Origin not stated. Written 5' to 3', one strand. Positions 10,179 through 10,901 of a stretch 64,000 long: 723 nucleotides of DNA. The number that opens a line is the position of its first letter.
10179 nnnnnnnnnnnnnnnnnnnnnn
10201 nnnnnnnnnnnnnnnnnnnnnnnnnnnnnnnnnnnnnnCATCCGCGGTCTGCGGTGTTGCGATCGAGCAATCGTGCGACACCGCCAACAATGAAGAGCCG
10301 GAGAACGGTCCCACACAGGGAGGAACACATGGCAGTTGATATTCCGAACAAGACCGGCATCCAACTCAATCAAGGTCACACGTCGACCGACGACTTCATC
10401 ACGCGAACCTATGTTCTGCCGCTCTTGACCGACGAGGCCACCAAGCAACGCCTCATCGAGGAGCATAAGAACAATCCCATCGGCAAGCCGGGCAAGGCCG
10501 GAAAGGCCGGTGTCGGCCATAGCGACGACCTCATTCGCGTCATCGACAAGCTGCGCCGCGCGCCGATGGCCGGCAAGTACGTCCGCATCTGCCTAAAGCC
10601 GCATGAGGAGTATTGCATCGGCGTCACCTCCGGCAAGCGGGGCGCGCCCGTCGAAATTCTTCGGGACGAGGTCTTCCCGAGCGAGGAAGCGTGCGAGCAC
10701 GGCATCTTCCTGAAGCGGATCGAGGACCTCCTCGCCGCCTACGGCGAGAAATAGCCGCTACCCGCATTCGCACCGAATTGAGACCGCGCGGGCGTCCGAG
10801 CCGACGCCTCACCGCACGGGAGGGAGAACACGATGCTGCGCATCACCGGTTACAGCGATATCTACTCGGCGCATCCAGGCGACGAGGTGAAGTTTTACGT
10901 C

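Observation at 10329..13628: Two paralogous Cys-containing small proteins bracket the DMFase-beta-like gene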

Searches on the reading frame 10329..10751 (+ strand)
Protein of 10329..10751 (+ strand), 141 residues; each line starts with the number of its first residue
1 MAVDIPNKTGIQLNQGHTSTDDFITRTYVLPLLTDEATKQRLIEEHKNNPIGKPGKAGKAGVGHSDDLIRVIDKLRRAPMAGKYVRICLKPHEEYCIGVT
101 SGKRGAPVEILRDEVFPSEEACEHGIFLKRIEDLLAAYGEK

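Call 6: search_protein_families(library=pfam, proteins=[window:10329-10751:+], max_evalue=0.1)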
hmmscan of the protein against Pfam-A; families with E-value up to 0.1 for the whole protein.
window:10329-10751:+ (141 aa): 0 families

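Call 7: search_protein_families(library=ncbifam, proteins=[window:10329-10751:+], max_evalue=0.1)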
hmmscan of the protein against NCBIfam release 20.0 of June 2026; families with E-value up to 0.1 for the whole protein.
window:10329-10751:+ (141 aa): 0 families

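Call 9: search_solved_structures(query=window:10329-10751:+, max_evalue=10)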
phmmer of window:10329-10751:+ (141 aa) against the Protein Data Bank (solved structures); distinct sequences matched with E-value up to 10: 6.
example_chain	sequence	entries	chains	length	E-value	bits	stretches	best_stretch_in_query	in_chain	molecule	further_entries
6lvb_B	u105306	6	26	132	0.00014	25.3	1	40-136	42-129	N,N-dimethylformamidase small subunit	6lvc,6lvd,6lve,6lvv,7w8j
5vj7_A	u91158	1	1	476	0.16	15.3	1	86-127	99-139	Oxidoreductase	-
5wb8_B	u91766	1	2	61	0.46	13.9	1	78-124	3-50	Epigen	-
5jca_L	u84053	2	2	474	1.1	12.6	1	86-127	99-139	NADH-dependent Ferredoxin:NADP Oxidoreductase (NfnI) subunit alpha | NADH-dependent Ferredoxin:NADP Oxidoreductase subunit alpha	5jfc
1a04_A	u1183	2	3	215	1.2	12.5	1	69-113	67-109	NITRATE/NITRITE RESPONSE REGULATOR PROTEIN NARL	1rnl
4b6c_A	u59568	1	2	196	1.4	12.3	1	49-110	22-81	DNA gyrase subunit B,DNA gyrase subunit B,DNA gyrase subunit B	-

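Call 12: search_solved_structures(query=window:10329-10751:+, max_evalue=0.01, show_alignments=1)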
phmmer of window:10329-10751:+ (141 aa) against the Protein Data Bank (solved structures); distinct sequences matched with E-value up to 0.01: 1.
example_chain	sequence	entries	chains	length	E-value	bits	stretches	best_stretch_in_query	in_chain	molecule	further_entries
6lvb_B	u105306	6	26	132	0.00014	25.3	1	40-136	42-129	N,N-dimethylformamidase small subunit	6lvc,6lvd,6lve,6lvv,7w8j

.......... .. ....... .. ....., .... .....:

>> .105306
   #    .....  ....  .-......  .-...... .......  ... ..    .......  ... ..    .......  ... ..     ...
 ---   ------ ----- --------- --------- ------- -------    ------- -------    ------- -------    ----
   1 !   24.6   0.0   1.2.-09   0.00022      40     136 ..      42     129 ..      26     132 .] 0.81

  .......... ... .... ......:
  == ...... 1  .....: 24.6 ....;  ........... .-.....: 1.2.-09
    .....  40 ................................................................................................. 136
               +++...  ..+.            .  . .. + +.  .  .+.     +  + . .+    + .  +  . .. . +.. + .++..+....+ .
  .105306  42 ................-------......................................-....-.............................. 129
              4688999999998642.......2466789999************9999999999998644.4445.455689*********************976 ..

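Call 13: find_homologous_proteins(query=window:10329-10751:+, max_evalue=0.001)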
Query window:10329-10751:+ (141 aa): 452 proteins with E <= 0.001 among 463 candidates; the best 120 are listed.
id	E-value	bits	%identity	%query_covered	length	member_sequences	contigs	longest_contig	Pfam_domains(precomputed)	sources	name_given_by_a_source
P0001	2.9e-89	314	100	100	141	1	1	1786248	PF26354.1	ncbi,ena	-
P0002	1.5e-72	260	81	99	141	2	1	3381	PF26354.1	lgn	-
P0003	4.0e-67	243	74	100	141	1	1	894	PF26354.1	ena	-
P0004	2.9e-66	240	76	99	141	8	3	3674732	PF26354.1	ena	-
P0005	2.1e-65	237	76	99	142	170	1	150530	PF26354.1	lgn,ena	-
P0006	8.5e-65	235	73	99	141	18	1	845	PF26354.1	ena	-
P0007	9.3e-65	235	74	99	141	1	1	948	PF26354.1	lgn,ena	-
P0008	8.9e-64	232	75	99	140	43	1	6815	PF26354.1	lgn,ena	-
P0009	1.2e-63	231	73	99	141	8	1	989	PF26354.1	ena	-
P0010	4.2e-63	230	72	99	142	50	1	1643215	PF26354.1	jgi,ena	jgi:branched-chain amino acid transport system permease protein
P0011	1.3e-61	225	73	99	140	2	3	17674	PF26354.1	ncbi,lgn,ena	-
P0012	2.8e-60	220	70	98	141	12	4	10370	PF26354.1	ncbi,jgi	jgi:hypothetical protein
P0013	2.9e-60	220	69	99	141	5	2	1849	PF26354.1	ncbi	-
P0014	2.9e-60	220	70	99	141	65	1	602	PF26354.1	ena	-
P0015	3.6e-60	220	73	94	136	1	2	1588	PF26354.1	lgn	-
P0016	6.7e-60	219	71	99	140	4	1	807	PF26354.1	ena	-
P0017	9.1e-60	219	74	94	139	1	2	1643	PF26354.1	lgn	-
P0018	1.3e-59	218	69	97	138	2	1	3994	PF26354.1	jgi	-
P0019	4.5e-59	217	72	94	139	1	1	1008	PF26354.1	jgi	-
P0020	2.4e-58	214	67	100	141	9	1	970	PF26354.1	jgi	-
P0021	3.7e-58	214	69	97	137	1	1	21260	PF26354.1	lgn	-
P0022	8.1e-58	212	73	93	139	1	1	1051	PF26354.1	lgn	-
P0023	1.0e-57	212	71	94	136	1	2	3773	PF26354.1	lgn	-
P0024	1.0e-57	212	67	95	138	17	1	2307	PF26354.1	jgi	jgi:hypothetical protein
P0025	1.4e-57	212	70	94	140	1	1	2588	PF26354.1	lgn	-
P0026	1.7e-57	211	69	95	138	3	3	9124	PF26354.1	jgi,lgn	jgi:branched-chain amino acid transport system permease protein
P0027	1.7e-57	211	70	94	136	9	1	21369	PF26354.1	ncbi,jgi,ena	jgi:hypothetical protein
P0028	3.5e-57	210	73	93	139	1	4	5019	PF26354.1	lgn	-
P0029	4.3e-57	210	71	94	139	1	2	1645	PF26354.1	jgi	jgi:hypothetical protein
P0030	4.4e-57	210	70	94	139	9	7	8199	PF26354.1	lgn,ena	-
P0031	4.8e-57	210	71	94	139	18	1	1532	PF26354.1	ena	-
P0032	7.0e-57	209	72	92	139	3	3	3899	PF26354.1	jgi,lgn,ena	-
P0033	7.9e-57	209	70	94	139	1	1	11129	PF26354.1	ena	-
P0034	8.7e-57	209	71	94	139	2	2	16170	PF26354.1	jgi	jgi:hypothetical protein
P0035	1.2e-56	209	70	94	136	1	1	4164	PF26354.1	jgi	jgi:hypothetical protein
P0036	1.2e-56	209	66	97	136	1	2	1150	PF26354.1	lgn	-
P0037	1.2e-56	209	68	94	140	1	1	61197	PF26354.1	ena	-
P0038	1.5e-56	208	66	97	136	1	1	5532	PF26354.1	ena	-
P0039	2.2e-56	208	67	97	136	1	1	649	PF26354.1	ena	-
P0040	2.4e-56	208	70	94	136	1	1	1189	PF26354.1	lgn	-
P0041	2.6e-56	208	68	94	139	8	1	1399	PF26354.1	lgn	-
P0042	4.5e-56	207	70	94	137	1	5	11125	PF26354.1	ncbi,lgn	-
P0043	5.2e-56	207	66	95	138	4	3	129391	PF26354.1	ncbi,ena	-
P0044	5.9e-56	206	69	94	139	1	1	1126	PF26354.1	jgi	jgi:hypothetical protein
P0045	6.1e-56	206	66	96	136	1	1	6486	PF26354.1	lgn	-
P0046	1.0e-55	206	69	93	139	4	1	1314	PF26354.1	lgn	-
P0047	1.1e-55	206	66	97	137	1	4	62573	PF26354.1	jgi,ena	jgi:branched-chain amino acid transport system permease protein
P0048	1.5e-55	205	69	93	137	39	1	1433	PF26354.1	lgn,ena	-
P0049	1.7e-55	205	70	94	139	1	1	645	PF26354.1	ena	-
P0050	2.0e-55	205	69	94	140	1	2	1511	PF26354.1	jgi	-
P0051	2.2e-55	205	67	96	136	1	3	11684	PF26354.1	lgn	-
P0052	2.3e-55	205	71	93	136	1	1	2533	PF26354.1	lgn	-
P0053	2.5e-55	204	69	93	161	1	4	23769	PF26354.1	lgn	-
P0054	2.6e-55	204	68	93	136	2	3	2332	PF26354.1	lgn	-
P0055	2.9e-55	204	68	93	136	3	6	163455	PF26354.1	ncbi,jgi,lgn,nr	ncbi:MAG: inner-membrane translocator [Gammaproteobacteria bacterium]|nr:inner-membrane translocator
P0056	7.6e-55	203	69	93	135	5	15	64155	PF26354.1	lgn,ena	-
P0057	7.8e-55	203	69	93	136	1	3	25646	PF26354.1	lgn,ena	-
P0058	1.1e-54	202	67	94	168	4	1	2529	PF26354.1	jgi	-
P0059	1.2e-54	202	64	96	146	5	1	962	PF26354.1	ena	-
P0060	1.2e-54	202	64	97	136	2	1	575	PF26354.1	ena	-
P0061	1.4e-54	202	68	94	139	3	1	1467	PF26354.1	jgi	jgi:hypothetical protein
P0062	1.8e-54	202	69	94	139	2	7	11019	PF26354.1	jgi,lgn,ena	-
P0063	1.9e-54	202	68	94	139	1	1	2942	PF26354.1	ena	-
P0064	2.6e-54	201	69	93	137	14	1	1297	PF26354.1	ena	-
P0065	3.1e-54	201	64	97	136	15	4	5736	PF26354.1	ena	-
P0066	6.6e-54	200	68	94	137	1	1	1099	PF26354.1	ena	-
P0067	7.0e-54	200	68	94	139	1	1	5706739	PF26354.1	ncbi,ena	-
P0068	7.3e-54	200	63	97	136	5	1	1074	PF26354.1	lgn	-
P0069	9.8e-54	199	65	96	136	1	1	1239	PF26354.1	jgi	jgi:hypothetical protein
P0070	1.6e-53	199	65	96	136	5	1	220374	PF26354.1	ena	-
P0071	1.7e-53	198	65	94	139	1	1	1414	PF26354.1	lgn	-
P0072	2.7e-53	198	64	97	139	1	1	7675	PF26354.1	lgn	-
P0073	3.7e-53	197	66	93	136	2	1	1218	PF26354.1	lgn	-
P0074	3.9e-53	197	68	94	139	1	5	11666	PF26354.1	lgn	-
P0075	4.2e-53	197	65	94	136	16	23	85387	PF26354.1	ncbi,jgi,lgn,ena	jgi:hypothetical protein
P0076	5.6e-53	197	66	97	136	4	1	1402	PF26354.1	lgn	-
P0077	5.6e-53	197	65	97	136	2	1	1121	PF26354.1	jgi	-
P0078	6.3e-53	197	68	94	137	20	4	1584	PF26354.1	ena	-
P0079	7.5e-53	196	65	97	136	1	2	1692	PF26354.1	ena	-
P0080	9.0e-53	196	68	94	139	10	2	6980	PF26354.1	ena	-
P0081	9.5e-53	196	66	94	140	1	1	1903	PF26354.1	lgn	-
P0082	1.0e-52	196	64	96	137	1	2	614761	PF26354.1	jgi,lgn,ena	-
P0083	1.2e-52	196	65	96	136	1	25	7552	PF26354.1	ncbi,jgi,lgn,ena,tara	jgi:branched-chain amino acid transport system permease protein|tara:strand:- start:65 stop:475 leng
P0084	2.3e-52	195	65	94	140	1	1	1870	PF26354.1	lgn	-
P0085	2.5e-52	195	64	96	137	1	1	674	PF26354.1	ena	-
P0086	4.1e-52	194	64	96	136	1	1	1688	PF26354.1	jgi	jgi:branched-chain amino acid transport system permease protein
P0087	5.6e-52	194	63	96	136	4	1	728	PF26354.1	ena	-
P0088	7.0e-52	193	67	96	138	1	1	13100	PF26354.1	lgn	-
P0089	8.4e-52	193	64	97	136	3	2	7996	PF26354.1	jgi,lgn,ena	-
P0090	1.9e-51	192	64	95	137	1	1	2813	PF26354.1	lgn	-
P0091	2.1e-51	192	64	96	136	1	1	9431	PF26354.1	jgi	-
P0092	2.5e-51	191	62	96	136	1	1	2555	PF26354.1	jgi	jgi:hypothetical protein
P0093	3.1e-51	191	61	96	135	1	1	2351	PF26354.1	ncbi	-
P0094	3.1e-51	191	61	97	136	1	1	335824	PF26354.1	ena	-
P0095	3.5e-51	191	64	94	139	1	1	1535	PF26354.1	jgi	jgi:hypothetical protein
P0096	7.4e-51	190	61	96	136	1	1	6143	PF26354.1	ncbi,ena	-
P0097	8.7e-51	190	68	92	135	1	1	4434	PF26354.1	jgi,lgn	jgi:hypothetical protein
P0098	8.8e-51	190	64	93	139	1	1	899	PF26354.1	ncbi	-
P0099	9.9e-51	189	61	97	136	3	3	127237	PF26354.1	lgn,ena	-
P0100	2.2e-50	188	64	95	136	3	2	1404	PF26354.1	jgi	jgi:hypothetical protein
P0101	2.3e-50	188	64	95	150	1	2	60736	PF26354.1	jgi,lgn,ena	-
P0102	2.6e-50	188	67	93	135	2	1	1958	PF26354.1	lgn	-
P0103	2.8e-50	188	66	99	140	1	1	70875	PF26354.1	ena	-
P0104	3.1e-50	188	61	96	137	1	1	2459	PF26354.1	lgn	-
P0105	3.2e-50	188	66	93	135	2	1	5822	PF26354.1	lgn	-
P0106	3.3e-50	188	61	96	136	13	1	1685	PF26354.1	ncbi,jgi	jgi:hypothetical protein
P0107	3.4e-50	188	61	94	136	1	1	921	PF26354.1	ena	-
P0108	4.4e-50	187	68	93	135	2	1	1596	PF26354.1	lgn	-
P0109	6.3e-50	187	65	92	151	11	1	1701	PF26354.1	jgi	jgi:hypothetical protein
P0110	7.1e-50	187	64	97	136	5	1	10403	PF26354.1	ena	-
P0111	8.2e-50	187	67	93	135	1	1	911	PF26354.1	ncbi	-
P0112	9.6e-50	186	68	93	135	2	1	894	PF26354.1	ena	-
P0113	9.8e-50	186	65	94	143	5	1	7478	PF26354.1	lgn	-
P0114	1.1e-49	186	60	96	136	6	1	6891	PF26354.1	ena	-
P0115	1.3e-49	186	68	92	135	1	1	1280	PF26354.1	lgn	-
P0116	1.4e-49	186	66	92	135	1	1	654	PF26354.1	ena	-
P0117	1.5e-49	186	67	93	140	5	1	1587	PF26354.1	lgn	-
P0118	1.5e-49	186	60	96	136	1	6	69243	PF26354.1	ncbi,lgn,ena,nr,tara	ncbi:MAG TPA: inner-membrane translocator [Gammaproteobacteria bacterium]|nr:inner-membrane transloc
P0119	1.8e-49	185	63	95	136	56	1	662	PF26354.1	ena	-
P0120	2.2e-49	185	60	95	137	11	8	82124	PF26354.1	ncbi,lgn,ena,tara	tara:strand:+ start:6535 stop:6948 length:414 start_codon:yes stop_codon:yes gene_type:complete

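Call 45: predict_structure(alignment_id=A1)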
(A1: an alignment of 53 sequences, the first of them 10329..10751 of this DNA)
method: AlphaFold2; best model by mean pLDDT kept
length: 141 residues; sequences in the alignment: 53
mean_pLDDT: 86.4   pTM: 0.76
mean pLDDT of the five models: 86.4, 84.7, 84.1, 84.1, 81.4
residues with pLDDT >= 90: 86; 70-90: 36; 50-70: 16; < 50: 3
segments of 3 or more residues with pLDDT < 50: 1-3
pLDDT, mean of each block of 10 residues (from residue 1): 53 60 90 96 94 84 91 88 92 93 91 90 95 93 84
secondary structure, 60 per line:
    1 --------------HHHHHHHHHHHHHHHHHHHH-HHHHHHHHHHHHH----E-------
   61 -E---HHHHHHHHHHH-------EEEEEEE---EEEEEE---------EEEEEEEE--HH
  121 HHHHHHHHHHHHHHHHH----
elements in order: H15-34 H36-48 H66-76 E84-90 E94-99 E109-116 H119-137

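Call 48: fold_search(model_id=the predicted structure, library=pdb)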
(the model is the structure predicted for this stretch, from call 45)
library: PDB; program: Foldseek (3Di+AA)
matches with E <= 10: 256; with E <= 0.001: 3
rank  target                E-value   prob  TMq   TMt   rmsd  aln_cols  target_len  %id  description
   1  6lvb_B                3.0e-06  1.00  0.68  0.76   3.6       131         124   24  Structure of Dimethylformamidase, tetramer (released 2020-06-03)
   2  6lvv_B                6.7e-06  1.00  0.69  0.77   3.2       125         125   26  N, N-dimethylformamidase (released 2020-08-12)
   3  6lvd_B                1.6e-04  1.00  0.62  0.72   4.2       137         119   23  Structure of Dimethylformamidase, tetramer, Y440A mutant (released 2020-06-03)
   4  4fl3                  2.7e-01  0.12  0.19  0.07  16.9       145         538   14  Structural and Biophysical Characterization of the Syk Activation Switch (released 2012-11-28)
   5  2mdr_MODEL_1_A        9.7e-01  0.18  0.25  0.33   9.6        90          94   12  Solution structure of the third double-stranded RNA-binding domain (dsRBD3) of human adenosine-deaminase ADAR1 (released 2014-04-30)
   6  4xz1_A                1.0e+00  0.08  0.19  0.12  13.4       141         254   12  ZAP-70-tSH2:Compound-B adduct (released 2015-07-29)
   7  7un7_A                1.2e+00  0.08  0.16  0.09  14.9        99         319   18  DNA Polymerase lambda in complex with a 1nt microhomology substrate (released 2023-03-29)
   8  4cyi_E                1.2e+00  0.06  0.18  0.08  16.7       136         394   10  Chaetomium thermophilum Pan3 (released 2014-06-11)
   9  4k2r                  1.2e+00  0.06  0.18  0.08  16.9       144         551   14  Structural basis for activation of ZAP-70 by phosphorylation of the SH2-kinase linker (released 2013-05-08)
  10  1m61                  1.3e+00  0.06  0.23  0.16  13.4       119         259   14  Crystal structure of the apo SH2 domains of ZAP-70 (released 2003-07-15)
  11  7sa7_D                1.3e+00  0.05  0.18  0.12  14.6       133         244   12  Crystal structure of the apo SH2 domains of Syk (released 2021-10-13)
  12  9ewg_A                1.3e+00  0.04  0.14  0.08  17.1       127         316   17  DNA Polymerase Lambda I493K, TTP:At Ca2+ Ground State Ternary Complex (released 2025-07-23)
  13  2oq1_A                1.4e+00  0.06  0.18  0.12  14.3       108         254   16  Tandem SH2 domains of ZAP-70 with 19-mer zeta1 peptide (released 2007-03-06)
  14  1a81_A                1.4e+00  0.05  0.18  0.12  15.8       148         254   15  CRYSTAL STRUCTURE OF THE TANDEM SH2 DOMAIN OF THE SYK KINASE BOUND TO A DUALLY TYROSINE-PHOSPHORYLATED ITAM (released 1998-10-21)
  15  7q5u_AAA              1.6e+00  0.04  0.17  0.11  16.6       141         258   15  The tandem SH2 domains of SYK with a bound CD3G diphospho-ITAM peptide (released 2021-11-24)
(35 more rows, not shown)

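Call 66: list_cluster_members(proteins=[P0001, P0121, P0228])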
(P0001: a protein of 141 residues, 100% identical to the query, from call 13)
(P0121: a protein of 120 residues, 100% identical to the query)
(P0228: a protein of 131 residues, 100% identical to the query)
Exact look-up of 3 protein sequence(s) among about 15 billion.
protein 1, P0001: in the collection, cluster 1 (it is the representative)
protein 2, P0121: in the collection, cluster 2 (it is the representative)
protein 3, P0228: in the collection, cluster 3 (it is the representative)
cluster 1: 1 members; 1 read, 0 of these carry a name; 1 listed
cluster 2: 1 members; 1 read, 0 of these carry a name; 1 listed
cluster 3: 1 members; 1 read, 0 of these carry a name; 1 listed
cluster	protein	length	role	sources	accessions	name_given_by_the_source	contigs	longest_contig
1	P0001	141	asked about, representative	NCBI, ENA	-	-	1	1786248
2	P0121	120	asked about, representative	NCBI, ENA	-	-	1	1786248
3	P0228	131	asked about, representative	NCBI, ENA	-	-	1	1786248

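Call 78: search_solved_structures(query=A1, max_evalue=1, show_alignments=1)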
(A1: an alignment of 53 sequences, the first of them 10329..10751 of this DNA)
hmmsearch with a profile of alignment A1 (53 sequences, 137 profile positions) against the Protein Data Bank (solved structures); distinct sequences matched with E-value up to 1: 2.
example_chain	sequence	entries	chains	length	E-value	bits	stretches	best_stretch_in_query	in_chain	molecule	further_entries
6lvb_B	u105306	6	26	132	1.1e-08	38.4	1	36-132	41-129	N,N-dimethylformamidase small subunit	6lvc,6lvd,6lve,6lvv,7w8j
4b6c_A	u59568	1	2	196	0.5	13.7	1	50-121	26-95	DNA gyrase subunit B,DNA gyrase subunit B,DNA gyrase subunit B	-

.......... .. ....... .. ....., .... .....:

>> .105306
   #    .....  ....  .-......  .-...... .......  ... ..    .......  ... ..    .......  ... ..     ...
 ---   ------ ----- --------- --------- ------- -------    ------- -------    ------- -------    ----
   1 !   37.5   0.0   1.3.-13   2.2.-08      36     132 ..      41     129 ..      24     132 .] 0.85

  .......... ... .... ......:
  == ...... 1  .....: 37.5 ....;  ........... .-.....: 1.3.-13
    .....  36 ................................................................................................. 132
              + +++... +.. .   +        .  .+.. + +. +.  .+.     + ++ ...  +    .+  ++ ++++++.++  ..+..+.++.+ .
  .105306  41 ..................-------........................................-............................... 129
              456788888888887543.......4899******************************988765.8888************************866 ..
